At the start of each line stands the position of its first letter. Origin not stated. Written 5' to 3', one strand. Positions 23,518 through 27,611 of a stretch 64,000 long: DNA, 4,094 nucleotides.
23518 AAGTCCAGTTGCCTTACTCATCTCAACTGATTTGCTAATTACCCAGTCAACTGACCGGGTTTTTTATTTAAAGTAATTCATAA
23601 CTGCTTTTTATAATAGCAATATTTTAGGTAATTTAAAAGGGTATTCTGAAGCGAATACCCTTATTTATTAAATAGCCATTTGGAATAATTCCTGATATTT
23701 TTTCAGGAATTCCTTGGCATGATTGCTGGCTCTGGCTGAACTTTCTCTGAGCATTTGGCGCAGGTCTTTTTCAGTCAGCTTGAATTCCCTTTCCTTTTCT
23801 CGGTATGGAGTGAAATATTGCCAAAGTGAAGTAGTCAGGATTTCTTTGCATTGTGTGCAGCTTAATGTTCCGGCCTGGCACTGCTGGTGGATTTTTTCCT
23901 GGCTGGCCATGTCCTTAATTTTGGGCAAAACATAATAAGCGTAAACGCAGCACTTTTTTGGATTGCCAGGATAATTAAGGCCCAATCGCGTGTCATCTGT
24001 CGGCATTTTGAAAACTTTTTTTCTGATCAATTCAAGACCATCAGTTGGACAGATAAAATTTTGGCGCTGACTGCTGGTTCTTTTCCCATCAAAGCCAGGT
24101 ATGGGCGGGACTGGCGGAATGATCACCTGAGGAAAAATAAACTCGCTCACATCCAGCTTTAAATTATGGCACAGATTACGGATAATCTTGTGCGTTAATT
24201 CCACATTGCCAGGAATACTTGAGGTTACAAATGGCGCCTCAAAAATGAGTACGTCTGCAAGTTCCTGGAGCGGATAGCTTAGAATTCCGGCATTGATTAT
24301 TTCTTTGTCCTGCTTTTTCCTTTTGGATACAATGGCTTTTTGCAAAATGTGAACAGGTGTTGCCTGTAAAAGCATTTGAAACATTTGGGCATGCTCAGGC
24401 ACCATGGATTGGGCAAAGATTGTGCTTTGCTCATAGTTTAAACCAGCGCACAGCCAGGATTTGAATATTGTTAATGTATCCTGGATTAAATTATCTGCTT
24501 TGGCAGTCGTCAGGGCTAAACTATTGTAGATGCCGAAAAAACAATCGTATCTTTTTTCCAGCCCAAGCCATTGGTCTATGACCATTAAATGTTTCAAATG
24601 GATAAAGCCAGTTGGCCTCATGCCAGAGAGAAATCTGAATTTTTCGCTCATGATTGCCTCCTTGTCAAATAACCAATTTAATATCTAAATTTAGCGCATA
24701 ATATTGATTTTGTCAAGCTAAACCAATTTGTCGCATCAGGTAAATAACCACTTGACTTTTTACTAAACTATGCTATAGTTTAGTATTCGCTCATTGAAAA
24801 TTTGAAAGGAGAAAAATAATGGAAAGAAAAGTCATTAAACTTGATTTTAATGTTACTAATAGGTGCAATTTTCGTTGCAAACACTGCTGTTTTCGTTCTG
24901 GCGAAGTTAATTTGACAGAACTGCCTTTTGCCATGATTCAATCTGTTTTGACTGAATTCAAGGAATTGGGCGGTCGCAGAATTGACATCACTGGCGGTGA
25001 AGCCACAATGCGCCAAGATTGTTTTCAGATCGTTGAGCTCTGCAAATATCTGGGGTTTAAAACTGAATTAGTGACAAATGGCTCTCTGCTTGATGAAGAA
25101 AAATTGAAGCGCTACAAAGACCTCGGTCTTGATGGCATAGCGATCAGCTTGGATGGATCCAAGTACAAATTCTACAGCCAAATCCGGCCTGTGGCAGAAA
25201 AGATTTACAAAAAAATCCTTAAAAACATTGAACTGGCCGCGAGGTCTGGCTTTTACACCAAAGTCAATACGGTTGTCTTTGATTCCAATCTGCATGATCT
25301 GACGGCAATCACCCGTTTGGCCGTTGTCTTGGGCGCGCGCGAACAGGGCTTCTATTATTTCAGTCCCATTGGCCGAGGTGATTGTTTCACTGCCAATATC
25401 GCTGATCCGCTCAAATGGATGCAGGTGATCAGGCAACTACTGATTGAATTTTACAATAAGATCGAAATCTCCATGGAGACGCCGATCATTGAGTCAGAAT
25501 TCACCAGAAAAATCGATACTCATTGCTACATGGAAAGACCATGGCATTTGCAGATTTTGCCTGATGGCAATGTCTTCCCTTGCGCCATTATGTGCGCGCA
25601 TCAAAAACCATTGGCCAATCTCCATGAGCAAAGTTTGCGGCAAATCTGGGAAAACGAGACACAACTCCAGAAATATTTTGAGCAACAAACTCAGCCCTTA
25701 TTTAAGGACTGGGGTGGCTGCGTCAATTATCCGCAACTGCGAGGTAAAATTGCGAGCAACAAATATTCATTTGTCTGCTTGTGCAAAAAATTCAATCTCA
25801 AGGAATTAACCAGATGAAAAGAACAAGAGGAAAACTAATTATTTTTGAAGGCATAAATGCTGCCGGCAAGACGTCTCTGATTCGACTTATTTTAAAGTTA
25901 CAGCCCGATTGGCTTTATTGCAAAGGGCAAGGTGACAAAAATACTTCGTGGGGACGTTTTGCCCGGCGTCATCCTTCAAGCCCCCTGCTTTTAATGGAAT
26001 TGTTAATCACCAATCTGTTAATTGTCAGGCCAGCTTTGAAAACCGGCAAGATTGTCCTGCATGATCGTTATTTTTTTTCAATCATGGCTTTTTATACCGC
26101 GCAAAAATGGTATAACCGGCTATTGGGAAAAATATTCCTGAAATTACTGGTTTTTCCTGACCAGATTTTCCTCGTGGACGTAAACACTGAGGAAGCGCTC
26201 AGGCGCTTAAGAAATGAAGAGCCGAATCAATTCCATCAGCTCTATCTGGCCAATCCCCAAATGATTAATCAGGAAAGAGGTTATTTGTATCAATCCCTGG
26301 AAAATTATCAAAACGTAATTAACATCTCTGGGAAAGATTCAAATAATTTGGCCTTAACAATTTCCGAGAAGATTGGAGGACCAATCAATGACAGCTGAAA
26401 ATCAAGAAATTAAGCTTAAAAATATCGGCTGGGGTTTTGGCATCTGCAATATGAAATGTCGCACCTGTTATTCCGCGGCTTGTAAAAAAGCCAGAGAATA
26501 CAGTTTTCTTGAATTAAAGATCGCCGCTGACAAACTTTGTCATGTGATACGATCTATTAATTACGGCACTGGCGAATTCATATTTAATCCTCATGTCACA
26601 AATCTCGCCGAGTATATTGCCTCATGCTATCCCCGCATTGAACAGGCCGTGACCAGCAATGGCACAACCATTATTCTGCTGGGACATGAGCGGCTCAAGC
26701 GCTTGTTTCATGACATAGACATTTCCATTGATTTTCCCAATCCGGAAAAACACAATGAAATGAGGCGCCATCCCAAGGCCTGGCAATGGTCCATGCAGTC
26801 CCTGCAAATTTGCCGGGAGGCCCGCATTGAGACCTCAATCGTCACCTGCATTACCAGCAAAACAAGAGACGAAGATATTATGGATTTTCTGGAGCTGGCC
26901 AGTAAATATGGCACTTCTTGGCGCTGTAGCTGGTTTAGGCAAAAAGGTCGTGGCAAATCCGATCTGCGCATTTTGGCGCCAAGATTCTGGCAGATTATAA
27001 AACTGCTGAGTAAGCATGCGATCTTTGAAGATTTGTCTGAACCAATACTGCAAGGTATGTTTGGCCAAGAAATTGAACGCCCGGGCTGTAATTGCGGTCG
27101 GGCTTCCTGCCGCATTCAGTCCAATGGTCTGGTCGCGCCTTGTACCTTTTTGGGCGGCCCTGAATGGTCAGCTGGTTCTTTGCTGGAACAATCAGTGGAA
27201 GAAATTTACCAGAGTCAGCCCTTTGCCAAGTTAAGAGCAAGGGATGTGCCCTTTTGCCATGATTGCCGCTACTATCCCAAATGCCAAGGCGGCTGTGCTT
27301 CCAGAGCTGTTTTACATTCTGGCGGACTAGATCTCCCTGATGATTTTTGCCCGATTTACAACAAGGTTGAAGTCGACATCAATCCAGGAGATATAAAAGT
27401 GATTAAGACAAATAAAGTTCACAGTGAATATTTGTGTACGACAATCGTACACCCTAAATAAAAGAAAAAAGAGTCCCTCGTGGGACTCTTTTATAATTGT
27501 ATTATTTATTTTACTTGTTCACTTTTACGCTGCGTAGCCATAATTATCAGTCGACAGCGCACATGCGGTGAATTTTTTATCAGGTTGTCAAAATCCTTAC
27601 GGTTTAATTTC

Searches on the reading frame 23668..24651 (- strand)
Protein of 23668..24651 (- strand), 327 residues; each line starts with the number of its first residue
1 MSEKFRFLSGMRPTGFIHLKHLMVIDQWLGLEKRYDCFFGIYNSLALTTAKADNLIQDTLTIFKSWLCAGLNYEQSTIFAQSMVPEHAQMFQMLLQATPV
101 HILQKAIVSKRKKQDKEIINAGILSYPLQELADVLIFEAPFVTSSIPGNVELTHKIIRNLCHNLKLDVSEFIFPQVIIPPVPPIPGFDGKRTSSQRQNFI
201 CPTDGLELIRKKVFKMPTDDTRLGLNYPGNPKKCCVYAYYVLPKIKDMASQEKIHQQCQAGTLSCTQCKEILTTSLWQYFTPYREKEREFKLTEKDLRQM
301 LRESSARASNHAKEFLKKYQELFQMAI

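Call 15: search_protein_families(library=pfam, proteins=[window:23668-24651:-])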
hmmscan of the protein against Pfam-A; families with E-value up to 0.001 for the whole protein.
window:23668-24651:- (327 aa): 1 family
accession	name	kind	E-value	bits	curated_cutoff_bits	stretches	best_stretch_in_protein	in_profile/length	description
PF00579.31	tRNA-synt_1b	-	5.4e-24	85.4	21.1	1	3-275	4-286/292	tRNA synthetases class I (W and Y)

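Call 16: find_related_loci(query=window:23668-24651:-, collection=genome_contigs, flank=6000)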
Query window:23668-24651:- (327 aa) in genome_contigs; peptide patterns used: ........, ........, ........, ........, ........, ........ (x = any residue, [..] = any of these).
179 stretches matched a pattern; 1 encode a relative of the query (tblastn E <= 1e-3); 1 distinct loci.
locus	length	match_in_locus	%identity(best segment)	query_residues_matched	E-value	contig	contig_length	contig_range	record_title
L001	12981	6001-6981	71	1-327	9e-161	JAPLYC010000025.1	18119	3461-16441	MAG: Candidatus Parcubacteria bacterium isolate LacPavin_0920_SED3_MAG_40_21 LacPavin_0920_SED3_scaffold_2661108, whole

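Call 31: find_related_loci(query=window:23668-24651:-, collection=metagenome_contigs, flank=4000)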
Query window:23668-24651:- (327 aa) in metagenome_contigs; peptide patterns used: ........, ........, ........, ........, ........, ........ (x = any residue, [..] = any of these).
287 stretches matched a pattern; 2 encode a relative of the query (tblastn E <= 1e-3); 1 distinct loci.
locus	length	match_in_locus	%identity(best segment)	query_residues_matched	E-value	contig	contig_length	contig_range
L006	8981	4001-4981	83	1-327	0e+0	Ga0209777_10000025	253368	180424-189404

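Call 36: search_protein_families(library=ncbifam, proteins=[window:23668-24651:-], max_evalue=0.00001)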
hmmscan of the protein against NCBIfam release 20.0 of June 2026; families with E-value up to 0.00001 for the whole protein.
window:23668-24651:- (327 aa): 9 families
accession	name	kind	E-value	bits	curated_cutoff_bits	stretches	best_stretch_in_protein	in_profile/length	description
NF008922.0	PRK12283.1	equivalog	6.1e-51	173.6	572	2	5-161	4-168/400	tryptophan--tRNA ligase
TIGR00233.1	trpS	equivalog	2e-40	139.1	176.75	1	4-323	2-326/328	tryptophan--tRNA ligase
NF009207.0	PRK12556.1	equivalog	2.5e-25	89.1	479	1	6-320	5-326/332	tryptophan--tRNA ligase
NF008923.0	PRK12284.1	equivalog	4.1e-22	78.6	597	1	5-320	3-326/431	tryptophan--tRNA ligase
NF008925.0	PRK12285.1-2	equivalog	4e-17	62.2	451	1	3-292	61-355/365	tryptophan--tRNA ligase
NF008926.0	PRK12285.1-3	equivalog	4.5e-14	52.2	320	1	186-290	312-420/429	tryptophan--tRNA ligase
NF008927.0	PRK12285.1-4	equivalog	9.3e-10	38.1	478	1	186-291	256-363/385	tryptophan--tRNA ligase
NF008924.0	PRK12285.1-1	equivalog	1.4e-08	34.4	644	1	180-291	244-359/381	tryptophan--tRNA ligase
NF008928.0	PRK12285.1-5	equivalog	4.4e-06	25.5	891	0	227-294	448-516/530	tryptophan--tRNA ligase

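Call 60: find_encoding_contigs(protein=window:23668-24651:-, flank=3000, max_places=10)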
Protein window:23668-24651:- (327 aa): 2 contigs read that carry it; 1 place shown.
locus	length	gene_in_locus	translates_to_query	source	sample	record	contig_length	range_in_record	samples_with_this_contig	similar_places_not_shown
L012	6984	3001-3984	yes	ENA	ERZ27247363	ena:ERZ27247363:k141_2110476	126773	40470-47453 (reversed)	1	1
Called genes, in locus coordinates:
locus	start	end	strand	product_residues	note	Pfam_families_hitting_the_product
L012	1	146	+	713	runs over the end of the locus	PF23023:Anti-Pycsar_Apyc1, PF00027:cNMP_binding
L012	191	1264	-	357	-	PF04055:Radical_SAM, PF13186:SPASM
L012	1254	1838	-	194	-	PF02223:Thymidylate_kin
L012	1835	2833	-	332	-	PF04055:Radical_SAM, PF13186:SPASM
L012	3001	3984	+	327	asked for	PF00579:tRNA-synt_1b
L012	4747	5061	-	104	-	-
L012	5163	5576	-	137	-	-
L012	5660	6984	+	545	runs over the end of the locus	PF04932:Wzy_C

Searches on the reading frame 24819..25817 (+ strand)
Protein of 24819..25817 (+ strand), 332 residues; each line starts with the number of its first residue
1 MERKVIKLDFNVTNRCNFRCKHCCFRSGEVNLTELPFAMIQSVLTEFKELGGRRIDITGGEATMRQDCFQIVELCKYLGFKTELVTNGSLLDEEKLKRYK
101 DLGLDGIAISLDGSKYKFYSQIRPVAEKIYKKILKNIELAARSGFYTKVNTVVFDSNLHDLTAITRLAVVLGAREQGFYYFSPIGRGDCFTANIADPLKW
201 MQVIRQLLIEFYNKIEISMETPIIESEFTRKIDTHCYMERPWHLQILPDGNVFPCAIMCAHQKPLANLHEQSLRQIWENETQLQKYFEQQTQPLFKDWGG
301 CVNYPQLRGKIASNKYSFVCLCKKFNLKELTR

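Call 15: search_protein_families(library=pfam, proteins=[window:24819-25817:+])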
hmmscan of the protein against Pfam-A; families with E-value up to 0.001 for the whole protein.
window:24819-25817:+ (332 aa): 2 families
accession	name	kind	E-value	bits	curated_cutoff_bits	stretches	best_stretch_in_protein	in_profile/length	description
PF04055.27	Radical_SAM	-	7.9e-27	94.9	29.5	1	11-165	2-163/166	Radical SAM superfamily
PF13186.11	SPASM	-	2.4e-08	34.6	21.5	1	243-290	7-55/67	Iron-sulfur cluster-binding domain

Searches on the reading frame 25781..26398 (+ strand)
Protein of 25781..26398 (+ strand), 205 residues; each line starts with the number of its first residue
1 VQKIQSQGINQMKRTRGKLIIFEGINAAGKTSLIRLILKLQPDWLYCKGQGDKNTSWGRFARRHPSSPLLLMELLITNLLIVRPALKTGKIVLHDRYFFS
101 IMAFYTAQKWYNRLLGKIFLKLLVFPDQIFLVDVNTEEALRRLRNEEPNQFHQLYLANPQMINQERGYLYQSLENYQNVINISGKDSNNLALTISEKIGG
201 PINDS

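Call 15: search_protein_families(library=pfam, proteins=[window:25781-26398:+])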
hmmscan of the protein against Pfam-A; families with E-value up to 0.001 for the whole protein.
window:25781-26398:+ (205 aa): 1 family
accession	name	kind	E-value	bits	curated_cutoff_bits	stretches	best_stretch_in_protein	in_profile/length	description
PF02223.23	Thymidylate_kin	-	5.7e-11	42.9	27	1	22-151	1-144/185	Thymidylate kinase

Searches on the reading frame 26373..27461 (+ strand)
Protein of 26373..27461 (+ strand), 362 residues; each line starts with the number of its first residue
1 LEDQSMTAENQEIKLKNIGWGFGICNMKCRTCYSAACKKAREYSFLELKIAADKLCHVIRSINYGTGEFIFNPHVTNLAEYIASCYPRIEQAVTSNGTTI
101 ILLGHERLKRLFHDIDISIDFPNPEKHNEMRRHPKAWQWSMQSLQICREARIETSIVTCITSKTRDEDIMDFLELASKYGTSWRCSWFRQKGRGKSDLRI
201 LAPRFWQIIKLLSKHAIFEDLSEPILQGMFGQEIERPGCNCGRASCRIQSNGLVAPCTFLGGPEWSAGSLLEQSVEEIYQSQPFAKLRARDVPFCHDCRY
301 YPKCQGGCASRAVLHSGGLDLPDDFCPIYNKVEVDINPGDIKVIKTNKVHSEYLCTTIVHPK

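Call 15: search_protein_families(library=pfam, proteins=[window:26373-27461:+])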
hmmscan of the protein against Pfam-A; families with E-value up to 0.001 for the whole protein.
window:26373-27461:+ (362 aa): 2 families
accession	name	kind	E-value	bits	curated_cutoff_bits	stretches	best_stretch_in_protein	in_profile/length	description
PF04055.27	Radical_SAM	-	1.5e-13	51.7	29.5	1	24-175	6-165/166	Radical SAM superfamily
PF13186.11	SPASM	-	7.1e-10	39.5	21.5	1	239-298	1-66/67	Iron-sulfur cluster-binding domain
